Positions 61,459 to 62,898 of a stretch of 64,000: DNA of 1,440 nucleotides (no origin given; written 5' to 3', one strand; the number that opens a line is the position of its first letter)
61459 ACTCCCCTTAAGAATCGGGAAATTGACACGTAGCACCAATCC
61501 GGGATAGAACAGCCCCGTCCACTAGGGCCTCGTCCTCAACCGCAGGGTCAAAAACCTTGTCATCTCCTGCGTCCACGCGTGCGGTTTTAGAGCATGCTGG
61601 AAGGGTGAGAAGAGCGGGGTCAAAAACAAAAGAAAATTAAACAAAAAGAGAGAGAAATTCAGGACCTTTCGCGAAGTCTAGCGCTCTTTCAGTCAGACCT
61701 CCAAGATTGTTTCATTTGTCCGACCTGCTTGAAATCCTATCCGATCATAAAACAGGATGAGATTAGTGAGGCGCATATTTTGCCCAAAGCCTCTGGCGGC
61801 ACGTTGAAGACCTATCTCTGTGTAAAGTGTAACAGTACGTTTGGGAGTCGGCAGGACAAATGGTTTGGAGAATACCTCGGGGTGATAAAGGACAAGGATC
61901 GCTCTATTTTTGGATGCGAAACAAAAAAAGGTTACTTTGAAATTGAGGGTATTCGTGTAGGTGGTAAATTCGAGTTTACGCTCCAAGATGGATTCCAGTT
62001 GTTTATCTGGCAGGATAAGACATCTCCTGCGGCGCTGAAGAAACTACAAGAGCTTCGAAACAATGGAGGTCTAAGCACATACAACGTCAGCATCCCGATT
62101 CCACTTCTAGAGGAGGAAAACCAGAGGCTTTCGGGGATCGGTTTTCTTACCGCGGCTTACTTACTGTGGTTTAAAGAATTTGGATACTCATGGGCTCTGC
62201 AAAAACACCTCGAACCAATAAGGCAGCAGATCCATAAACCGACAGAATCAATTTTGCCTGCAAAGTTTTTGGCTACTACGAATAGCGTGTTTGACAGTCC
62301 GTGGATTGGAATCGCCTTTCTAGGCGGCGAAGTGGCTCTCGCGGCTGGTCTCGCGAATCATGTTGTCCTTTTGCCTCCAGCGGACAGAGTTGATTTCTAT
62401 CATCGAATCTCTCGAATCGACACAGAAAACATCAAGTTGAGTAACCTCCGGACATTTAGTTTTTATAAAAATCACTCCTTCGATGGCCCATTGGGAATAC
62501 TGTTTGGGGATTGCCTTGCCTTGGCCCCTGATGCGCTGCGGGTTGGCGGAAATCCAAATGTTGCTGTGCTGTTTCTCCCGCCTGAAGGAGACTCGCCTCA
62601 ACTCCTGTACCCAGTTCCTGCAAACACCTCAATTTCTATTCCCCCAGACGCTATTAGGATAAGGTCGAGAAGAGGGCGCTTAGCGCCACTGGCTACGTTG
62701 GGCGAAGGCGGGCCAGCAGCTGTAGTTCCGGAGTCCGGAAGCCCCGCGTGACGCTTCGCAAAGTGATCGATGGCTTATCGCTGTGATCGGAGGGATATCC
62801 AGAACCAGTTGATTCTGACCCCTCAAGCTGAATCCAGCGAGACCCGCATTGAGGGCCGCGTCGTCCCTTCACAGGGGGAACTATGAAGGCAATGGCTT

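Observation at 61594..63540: AT-richer ~1.9-kb islet: HNH-motif nuclease-like gene whose N-terminus is interrupted by an in-frame stop, plus a lipoprotein gene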

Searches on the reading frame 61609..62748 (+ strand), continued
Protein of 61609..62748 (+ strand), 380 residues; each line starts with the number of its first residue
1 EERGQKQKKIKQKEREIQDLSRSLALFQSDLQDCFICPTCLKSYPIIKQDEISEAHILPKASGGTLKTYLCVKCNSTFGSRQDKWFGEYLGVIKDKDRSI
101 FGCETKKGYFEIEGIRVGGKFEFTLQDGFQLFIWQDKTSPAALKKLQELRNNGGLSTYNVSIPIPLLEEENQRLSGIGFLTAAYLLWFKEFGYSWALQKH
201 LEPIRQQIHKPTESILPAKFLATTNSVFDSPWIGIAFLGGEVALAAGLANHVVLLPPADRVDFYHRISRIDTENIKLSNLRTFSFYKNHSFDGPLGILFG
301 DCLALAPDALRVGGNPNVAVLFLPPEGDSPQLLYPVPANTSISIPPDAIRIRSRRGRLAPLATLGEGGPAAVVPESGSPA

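Call 65: search_protein_families(library=pfam, proteins=[L003:5021-6238:+, L001:1651-2334:+, L010:765-1832:+, L010:2936-4003:+, L008:1358-3853:+, L009:1266-2507:+, L012:9095-10321:-, L014:9124-13275:+, L015:9145-10017:+, L043:6880-7884:+], max_evalue=0.001)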
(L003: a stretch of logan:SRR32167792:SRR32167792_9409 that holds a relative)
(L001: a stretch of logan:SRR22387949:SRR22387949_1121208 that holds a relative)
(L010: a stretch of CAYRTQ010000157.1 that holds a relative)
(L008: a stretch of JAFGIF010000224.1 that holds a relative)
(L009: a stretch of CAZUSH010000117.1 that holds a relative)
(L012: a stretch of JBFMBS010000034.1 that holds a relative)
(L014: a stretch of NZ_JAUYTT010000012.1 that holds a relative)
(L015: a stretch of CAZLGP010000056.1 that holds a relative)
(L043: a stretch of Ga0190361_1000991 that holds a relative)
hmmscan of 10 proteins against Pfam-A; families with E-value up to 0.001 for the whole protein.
L003:5021-6238:+ (406 aa): 0 families

L001:1651-2334:+ (228 aa): 0 families

L010:765-1832:+ (356 aa): 1 family
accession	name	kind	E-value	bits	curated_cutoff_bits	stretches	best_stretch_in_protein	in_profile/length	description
PF01408.29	GFO_IDH_MocA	-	6.9e-07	30.4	24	1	39-134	26-113/120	Oxidoreductase family, NAD-binding Rossmann fold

L010:2936-4003:+ (356 aa): 1 family
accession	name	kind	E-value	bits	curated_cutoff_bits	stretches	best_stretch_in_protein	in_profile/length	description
PF01408.29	GFO_IDH_MocA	-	6e-08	33.8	24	1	12-134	2-113/120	Oxidoreductase family, NAD-binding Rossmann fold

L008:1358-3853:+ (832 aa): 3 families
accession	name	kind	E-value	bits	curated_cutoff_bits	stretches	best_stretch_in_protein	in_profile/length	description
PF00270.35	DEAD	-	3.1e-10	40.5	26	1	146-259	15-139/167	DEAD/DEAH box helicase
PF00271.37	Helicase_C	-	1.2e-05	26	23.5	1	409-484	39-109/110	Helicase conserved C-terminal domain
PF04851.21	ResIII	-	1.7e-05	25.3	22.5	1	147-252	25-140/164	Type III restriction enzyme, res subunit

L009:1266-2507:+ (414 aa): 2 families
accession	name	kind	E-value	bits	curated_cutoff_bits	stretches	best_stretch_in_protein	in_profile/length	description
PF13635.12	DUF4143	-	1.5e-45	155.3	28.1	1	203-361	4-160/160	Domain of unknown function (DUF4143)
PF13173.12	AAA_14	-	7.6e-22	78.1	27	1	17-135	2-127/129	AAA domain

L012:9095-10321:- (409 aa): 9 families
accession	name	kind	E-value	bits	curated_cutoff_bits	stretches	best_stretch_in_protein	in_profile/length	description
PF18133.7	HydF_tetramer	-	1.1e-48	164.4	22.6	1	278-394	2-118/118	Hydrogen maturase F tetramerization domain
PF18128.7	HydF_dimer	-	1e-39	135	23.4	1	176-274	1-99/99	Hydrogen maturase F dimerization domain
PF01926.29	MMR_HSR1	-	2.9e-23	82.5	21.9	1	12-126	2-113/113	50S ribosome-binding GTPase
PF00350.29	Dynamin_N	-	2.8e-08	34.4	27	0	12-44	1-33/168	Dynamin family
PF02421.24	FeoB_N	-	4e-08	33.4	27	1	11-163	2-155/156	Ferrous iron transport protein B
PF03193.22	RsgA_GTPase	-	1.2e-06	28.9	30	0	11-71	108-171/174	RsgA GTPase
PF00009.33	GTP_EFTU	-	1.6e-05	25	26.5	1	81-166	85-184/188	Elongation factor Tu GTP binding domain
PF16897.10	MMR_HSR1_Xtn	-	0.00018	21.9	35.2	1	118-166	56-102/106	C-terminal region of MMR_HSR1 domain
PF00071.28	Ras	-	0.00072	19.6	21.6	0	14-166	4-158/162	Ras family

L014:9124-13275:+ (1384 aa): 1 family
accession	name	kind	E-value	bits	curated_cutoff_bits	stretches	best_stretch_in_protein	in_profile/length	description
PF08241.18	Methyltransf_11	-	2.8e-06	28.3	21.2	1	1172-1260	6-95/95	Methyltransferase domain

L015:9145-10017:+ (291 aa): 1 family
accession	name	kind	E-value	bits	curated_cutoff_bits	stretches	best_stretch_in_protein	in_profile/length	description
PF13676.11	TIR_2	-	6.5e-11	43.2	28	1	142-280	1-119/122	TIR domain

L043:6880-7884:+ (335 aa): 1 family
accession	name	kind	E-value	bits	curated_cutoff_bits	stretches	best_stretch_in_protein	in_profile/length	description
PF14279.12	HNH_5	-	1.7e-09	37.9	27.5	1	5-59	1-53/56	HNH endonuclease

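Call 66: search_protein_families(library=pfam, proteins=[L033:285-1208:+, L033:2510-3256:+, L040:1279-2130:+, L045:2495-3226:+, L050:1275-2207:+, L050:3625-4818:+, L053:2429-4078:-, L062:2898-5786:+, L070:1139-2251:-, L071:1555-2496:+], max_evalue=0.001)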
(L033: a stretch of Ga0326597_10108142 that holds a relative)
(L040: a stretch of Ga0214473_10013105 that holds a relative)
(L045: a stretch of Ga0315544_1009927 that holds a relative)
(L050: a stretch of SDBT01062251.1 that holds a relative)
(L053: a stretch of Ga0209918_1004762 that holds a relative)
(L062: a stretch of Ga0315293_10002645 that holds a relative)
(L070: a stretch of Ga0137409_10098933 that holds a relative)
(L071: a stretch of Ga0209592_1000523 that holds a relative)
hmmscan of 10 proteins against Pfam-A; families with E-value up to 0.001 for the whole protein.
L033:285-1208:+ (308 aa): 3 families
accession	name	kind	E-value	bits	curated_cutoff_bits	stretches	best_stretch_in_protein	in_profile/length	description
PF04471.18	Mrr_cat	-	1.6e-37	128.6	21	1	162-280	2-115/115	Restriction endonuclease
PF14338.12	Mrr_N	-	1.4e-15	57.7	29.5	1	15-95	6-85/87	Mrr N-terminal domain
PF22722.2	NA-iREase1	-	1.4e-11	44.8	27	1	175-260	7-87/106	NACHT-associated inactive Restriction Endonuclease 1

L033:2510-3256:+ (249 aa): 0 families

L040:1279-2130:+ (284 aa): 1 family
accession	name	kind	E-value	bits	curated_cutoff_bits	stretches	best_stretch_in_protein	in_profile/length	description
PF18728.6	HEPN_AbiV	-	1.7e-06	28.7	27.1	1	22-166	3-137/155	AbiV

L045:2495-3226:+ (244 aa): 3 families
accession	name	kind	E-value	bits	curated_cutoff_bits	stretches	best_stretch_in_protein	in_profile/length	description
PF18755.6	RAMA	-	5e-13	49.4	35.2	1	163-240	20-98/107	Restriction Enzyme Adenine Methylase Associated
PF01541.30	GIY-YIG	-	4.9e-05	24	22.6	1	48-82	3-38/78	GIY-YIG catalytic domain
PF11149.13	DUF2924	-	8.3e-05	23.3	31.2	1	129-227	43-132/135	Protein of unknown function (DUF2924)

L050:1275-2207:+ (311 aa): 1 family
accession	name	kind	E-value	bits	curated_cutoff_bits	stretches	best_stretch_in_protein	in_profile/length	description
PF13289.12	SIR2_2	-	3.2e-05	24.5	24.5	1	133-266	2-111/141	SIR2-like domain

L050:3625-4818:+ (398 aa): 0 families

L053:2429-4078:- (550 aa): 0 families

L062:2898-5786:+ (963 aa): 6 families
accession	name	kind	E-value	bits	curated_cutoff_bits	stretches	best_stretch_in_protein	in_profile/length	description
PF07669.17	Eco57I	-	3.9e-36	125.1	25.3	1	471-655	2-171/171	Eco57I restriction-modification methylase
PF02384.22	N6_Mtase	-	9.5e-16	58.4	20.4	2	364-500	20-108/311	N-6 DNA Methylase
PF12950.13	TaqI_C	-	2.3e-12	47.6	26.5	1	771-887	5-118/118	TaqI-like C-terminal specificity domain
PF20473.4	MmeI_Mtase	-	2.6e-09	37.1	27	1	408-580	21-151/259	MmeI, DNA-methyltransferase domain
PF04313.20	HSDR_N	-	6.7e-07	29.8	25.1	0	32-66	3-37/198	Type I restriction enzyme R protein N terminus (HSDR_N)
PF01170.24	UPF0020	-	0.00017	21.8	22.3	0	410-488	32-95/197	RMKL-like, methyltransferase domain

L070:1139-2251:- (371 aa): 1 family
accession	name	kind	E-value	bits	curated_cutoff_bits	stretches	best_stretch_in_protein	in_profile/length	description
PF13289.12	SIR2_2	-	3.3e-05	24.4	24.5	1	158-326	2-112/141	SIR2-like domain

L071:1555-2496:+ (314 aa): 1 family
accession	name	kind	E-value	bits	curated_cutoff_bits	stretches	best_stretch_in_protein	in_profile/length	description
PF14022.11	DUF4238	-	1.9e-30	106.7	27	1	8-287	1-275/281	Protein of unknown function (DUF4238)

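Call 67: search_protein_families(library=pfam, proteins=[L075:478-2643:+, L083:4616-5566:+, L089:5308-5925:+, L089:7194-8069:+, L091:374-2404:+, L091:3488-4501:-, L096:2279-3013:+, L102:4817-5584:+, L104:4211-5110:+, L011:6555-7658:+], max_evalue=0.001)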
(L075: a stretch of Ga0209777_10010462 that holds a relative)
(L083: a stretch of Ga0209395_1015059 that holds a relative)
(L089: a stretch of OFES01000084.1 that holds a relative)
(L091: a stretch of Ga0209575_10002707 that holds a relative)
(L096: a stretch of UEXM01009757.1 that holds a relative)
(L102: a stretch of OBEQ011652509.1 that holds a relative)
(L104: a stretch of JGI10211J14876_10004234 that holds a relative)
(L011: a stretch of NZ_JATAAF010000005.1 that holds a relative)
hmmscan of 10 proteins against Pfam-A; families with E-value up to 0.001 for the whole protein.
L075:478-2643:+ (722 aa): 5 families
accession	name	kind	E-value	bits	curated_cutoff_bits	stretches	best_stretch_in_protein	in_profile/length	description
PF00593.30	TonB_dep_Rec_b-barrel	-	9.5e-44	151.4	27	1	256-696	10-436/436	TonB dependent receptor-like, beta-barrel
PF07715.20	Plug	-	2.2e-21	76.8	23.9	1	117-222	2-107/107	TonB-dependent Receptor Plug Domain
PF13715.12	CarbopepD_reg_2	-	9.7e-18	64.4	32.2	1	23-108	1-88/88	CarboxypepD_reg-like domain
PF13620.12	CarboxypepD_reg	-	1.5e-11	44.9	32.3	1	22-93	1-78/82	Carboxypeptidase regulatory-like domain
PF09430.16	EMC7_beta-sandw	-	0.0003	21.4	26.6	0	32-76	4-50/122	ER membrane protein complex subunit 7, beta-sandwich domain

L083:4616-5566:+ (317 aa): 1 family
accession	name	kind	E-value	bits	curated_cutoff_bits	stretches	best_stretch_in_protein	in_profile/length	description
PF00589.27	Phage_integrase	-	1.7e-35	122.8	27.1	1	129-296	6-170/172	Phage integrase family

L089:5308-5925:+ (206 aa): 1 family
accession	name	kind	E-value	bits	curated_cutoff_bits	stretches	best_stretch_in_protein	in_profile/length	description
PF18735.6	HEPN_RiboL-PSP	-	1.5e-08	35.2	28.4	1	46-171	26-164/191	RiboL-PSP-HEPN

L089:7194-8069:+ (292 aa): 9 families
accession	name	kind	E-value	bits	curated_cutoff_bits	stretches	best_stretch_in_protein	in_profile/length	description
PF08241.18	Methyltransf_11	-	1.8e-17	64.2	21.2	1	79-177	1-94/95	Methyltransferase domain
PF13649.12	Methyltransf_25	-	9.2e-16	58.8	27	1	78-174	1-97/97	Methyltransferase domain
PF02353.26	CMAS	-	2e-14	54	27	1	48-248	36-229/273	Mycolic acid cyclopropane synthetase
PF13847.12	Methyltransf_31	-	9.1e-14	51.8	27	1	75-184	4-115/145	Methyltransferase domain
PF01209.24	Ubie_methyltran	-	3.3e-08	33.6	20.1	1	68-179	41-152/233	ubiE/COQ5 methyltransferase family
PF08242.18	Methyltransf_12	-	3.3e-05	25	30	1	81-176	3-98/98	Methyltransferase domain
PF05175.20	MTS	-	5.2e-05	23.4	23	1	53-177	14-137/170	Methyltransferase small domain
PF05148.21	Methyltransf_8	-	0.00014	22.3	27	1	135-189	114-167/219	Hypothetical methyltransferase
PF01170.24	UPF0020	-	0.00016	21.9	22.3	1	99-149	77-127/197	RMKL-like, methyltransferase domain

L091:374-2404:+ (677 aa): 9 families
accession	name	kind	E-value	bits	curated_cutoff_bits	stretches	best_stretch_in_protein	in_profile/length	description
PF01653.23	DNA_ligase_aden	-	7.6e-82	275.1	27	1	74-328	3-253/253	NAD-dependent DNA ligase adenylation domain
PF03120.22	DNA_ligase_OB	-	8.6e-33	112.5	32.9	1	332-408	2-78/79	NAD-dependent DNA ligase OB-fold domain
PF12826.13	HHH_2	-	6.3e-27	94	27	1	520-582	1-63/64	Helix-hairpin-helix motif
PF00533.33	BRCT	-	1.5e-12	48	21.3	1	604-675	4-76/78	BRCA1 C Terminus (BRCT) domain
PF03119.21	DNA_ligase_ZBD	-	1.2e-11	44.7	25.8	1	417-444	1-27/27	NAD-dependent DNA ligase C4 zinc finger domain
PF14520.12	HHH_5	-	2.2e-11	44.5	27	1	525-573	5-54/57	Helix-hairpin-helix domain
PF12738.14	PTCB-BRCT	-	7e-08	32.8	22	1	616-669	7-60/63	twin BRCT domain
PF00633.29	HHH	-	5e-06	26.5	24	1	544-573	1-30/30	Helix-hairpin-helix motif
PF22745.1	Nlig-Ia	-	4.8e-05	24.4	27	1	12-59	5-52/92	DNA ligase-like, N-terminal NAD+-binding domain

L091:3488-4501:- (338 aa): 0 families

L096:2279-3013:+ (245 aa): 0 families

L102:4817-5584:+ (256 aa): 0 families

L104:4211-5110:+ (300 aa): 0 families

L011:6555-7658:+ (368 aa): 3 families
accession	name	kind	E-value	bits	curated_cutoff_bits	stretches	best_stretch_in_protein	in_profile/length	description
PF03435.24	Sacchrp_dh_NADP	-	1.3e-16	61.6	25.1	1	4-128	1-129/129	Saccharopine dehydrogenase NADP binding domain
PF01488.26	Shikimate_DH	-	0.00016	22.2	24.3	1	2-50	13-60/138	Shikimate / quinate 5-dehydrogenase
PF08659.16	KR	-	0.00029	21.3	22.6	1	4-59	3-62/180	KR domain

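Call 85: fold_search(model_id=the predicted structure, library=pdb)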
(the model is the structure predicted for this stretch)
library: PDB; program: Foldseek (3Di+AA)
matches with E <= 10: 106; with E <= 0.001: 0
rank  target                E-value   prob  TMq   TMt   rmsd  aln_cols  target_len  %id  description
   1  5lp2_A                1.0e+00  0.03  0.11  0.12  26.9       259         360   11  Adhesin domain of the type 1 HopQ of Helicobacter pylori strain G27 (released 2016-10-12)
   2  1s14_B                1.7e+00  0.02  0.08  0.12  13.5       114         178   10  Crystal structure of Escherichia coli Topoisomerase IV ParE 24kDa subunit (released 2004-05-04)
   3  7svi_D                1.9e+00  0.01  0.08  0.08  20.0       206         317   12  Bile Salt Hydrolase C from Lactobacillus johnsonii (released 2023-01-25)
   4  6ii6_B                1.9e+00  0.01  0.07  0.07  21.0       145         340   12  Crystal structure of the Makes Caterpillars Floppy (MCF)-Like effector of Vibrio vulnificus MO6-24/O in complex with a (released 2019-08-07)
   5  6avz_B                2.1e+00  0.02  0.10  0.11  27.0       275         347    9  Crystal structure of the HopQ-CEACAM3 WT complex (released 2018-05-16)
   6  1twa_A                2.5e+00  0.04  0.11  0.03  27.0       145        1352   12  RNA polymerase II complexed with ATP (released 2004-11-16)
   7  1twg_A                2.6e+00  0.04  0.11  0.03  22.6       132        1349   12  RNA polymerase II complexed with CTP (released 2004-11-16)
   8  2x5c_A                2.7e+00  0.08  0.07  0.18   8.1        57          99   21  Crystal structure of hypothetical protein ORF131 from Pyrobaculum Spherical Virus (released 2010-07-21)
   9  3r74_A                2.9e+00  0.02  0.09  0.06   9.3        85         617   12  Crystal structure of 2-amino-2-desoxyisochorismate synthase (ADIC) synthase PhzE from Burkholderia lata 383 (released 2011-03-30)
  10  7p2x                  3.1e+00  0.02  0.09  0.13  14.9       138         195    6  E.coli GyrB24 with inhibitor KOB20 (EBL2583) (released 2022-07-20)
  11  1s14_A                3.1e+00  0.01  0.08  0.14  14.2       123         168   11  Crystal structure of Escherichia coli Topoisomerase IV ParE 24kDa subunit (released 2004-05-04)
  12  8deu_A                3.1e+00  0.01  0.08  0.04  16.5       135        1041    8  Cryo-electron microscopy structure of Neisseria gonorrhoeae multidrug efflux pump MtrD with CASP peptide complex (released 2022-09-14)
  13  8fn6_1                3.4e+00  0.01  0.08  0.08  25.4       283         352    8  Cryo-EM structure of RNase-untreated RESC-A in trypanosomal RNA editing (released 2023-07-19)
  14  4yzj                  3.6e+00  0.02  0.09  0.10   9.3        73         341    8  Crystal structure of selnomethionin-labeled indole prenyltransferase TleC (released 2016-03-16)
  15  8gym_D                3.6e+00  0.01  0.07  0.08  20.6       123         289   11  Cryo-EM structure of Tetrahymena thermophila respiratory mega-complex MC IV2+(I+III2+II)2 (released 2023-06-14)
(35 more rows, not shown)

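Call 90: search_protein_families(library=pfam, alignment_id=A2, max_evalue=0.01)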
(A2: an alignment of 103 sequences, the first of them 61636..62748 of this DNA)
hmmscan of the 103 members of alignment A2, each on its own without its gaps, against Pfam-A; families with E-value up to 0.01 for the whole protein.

A. member 1, window:61636-62748:+ (371 aa): 1 family
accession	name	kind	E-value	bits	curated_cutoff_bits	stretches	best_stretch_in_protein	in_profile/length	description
PF14279.12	HNH_5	-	8.5e-09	35.7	27.5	1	28-78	1-52/56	HNH endonuclease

B. families by the number of members that match (of 103 scanned): 11 families
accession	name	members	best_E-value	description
PF14279.12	HNH_5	103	2.5e-10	HNH endonuclease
PF01844.29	HNH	8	7.3e-05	HNH endonuclease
PF02945.21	Endonuclease_7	5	0.004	Recombination endonuclease VII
PF25164.1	CoiA_N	3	0.0051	Competence protein CoiA, N-terminal domain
PF12773.13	DZR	2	0.00022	Double zinc ribbon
PF24273.1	TRASH_HVO_1752_C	2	0.0022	HVO_1752, C-terminal TRASH domain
PF05605.18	zf-Di19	1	0.0006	Drought induced 19 protein (Di19), zinc-binding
PF01927.22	Mut7-C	1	0.003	Mut7-C RNAse domain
PF13717.11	Zn_ribbon_4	1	0.0089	zinc-ribbon domain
PF03226.21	Yippee-Mis18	1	0.0092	Yippee zinc-binding/DNA-binding /Mis18, centromere assembly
PF12156.14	ATPase-cat_bd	1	0.0098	Putative metal-binding domain of cation transport ATPase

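Call 91: search_protein_families(library=phrogs, proteins=[window:61636-62748:+], max_evalue=0.1)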
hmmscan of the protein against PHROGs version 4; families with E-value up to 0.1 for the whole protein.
window:61636-62748:+ (371 aa): 1 family
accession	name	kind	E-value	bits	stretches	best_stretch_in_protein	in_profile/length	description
phrog_8660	-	DNA, RNA and nucleotide metabolism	0.036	15.2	1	9-74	111-181/196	HNH endonuclease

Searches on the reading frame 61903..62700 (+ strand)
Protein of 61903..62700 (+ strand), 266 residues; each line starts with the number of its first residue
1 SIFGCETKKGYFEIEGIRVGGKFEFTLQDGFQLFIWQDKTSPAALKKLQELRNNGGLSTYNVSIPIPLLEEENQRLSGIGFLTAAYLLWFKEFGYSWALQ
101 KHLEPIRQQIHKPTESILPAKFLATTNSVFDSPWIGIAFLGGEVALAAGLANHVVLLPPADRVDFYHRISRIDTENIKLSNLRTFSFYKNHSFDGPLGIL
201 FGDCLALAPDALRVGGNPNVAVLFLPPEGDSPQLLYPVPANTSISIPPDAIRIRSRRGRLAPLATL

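Call 75: search_protein_representatives(protein=window:61903-62700:+)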
Query: 266 residues. Proteins with E-value up to 0.001 (for the whole library): 226; up to 1e-10: 124; up to 1e-30: 42. The best 150 are listed.
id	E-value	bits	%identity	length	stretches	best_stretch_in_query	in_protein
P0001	3.1e-177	604.1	100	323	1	1-266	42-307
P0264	3.9e-59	216.8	44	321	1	1-236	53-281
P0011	2.7e-55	204.1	45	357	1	3-242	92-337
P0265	1.4e-53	198.6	50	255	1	19-239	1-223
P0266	1.7e-52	195.0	44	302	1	7-236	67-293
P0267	7.3e-51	189.6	42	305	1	1-241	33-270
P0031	1.8e-48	181.8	40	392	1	7-237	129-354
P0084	7.8e-48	179.7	50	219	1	55-240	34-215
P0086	1.1e-47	179.3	44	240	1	8-239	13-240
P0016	4.9e-47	177.1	42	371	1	8-239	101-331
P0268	1.5e-46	175.5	42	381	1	1-241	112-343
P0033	7.8e-46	173.1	42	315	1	2-242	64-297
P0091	2.2e-45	171.7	40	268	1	10-234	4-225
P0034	7.0e-44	166.7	38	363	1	2-239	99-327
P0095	1.5e-43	165.6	45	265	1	4-213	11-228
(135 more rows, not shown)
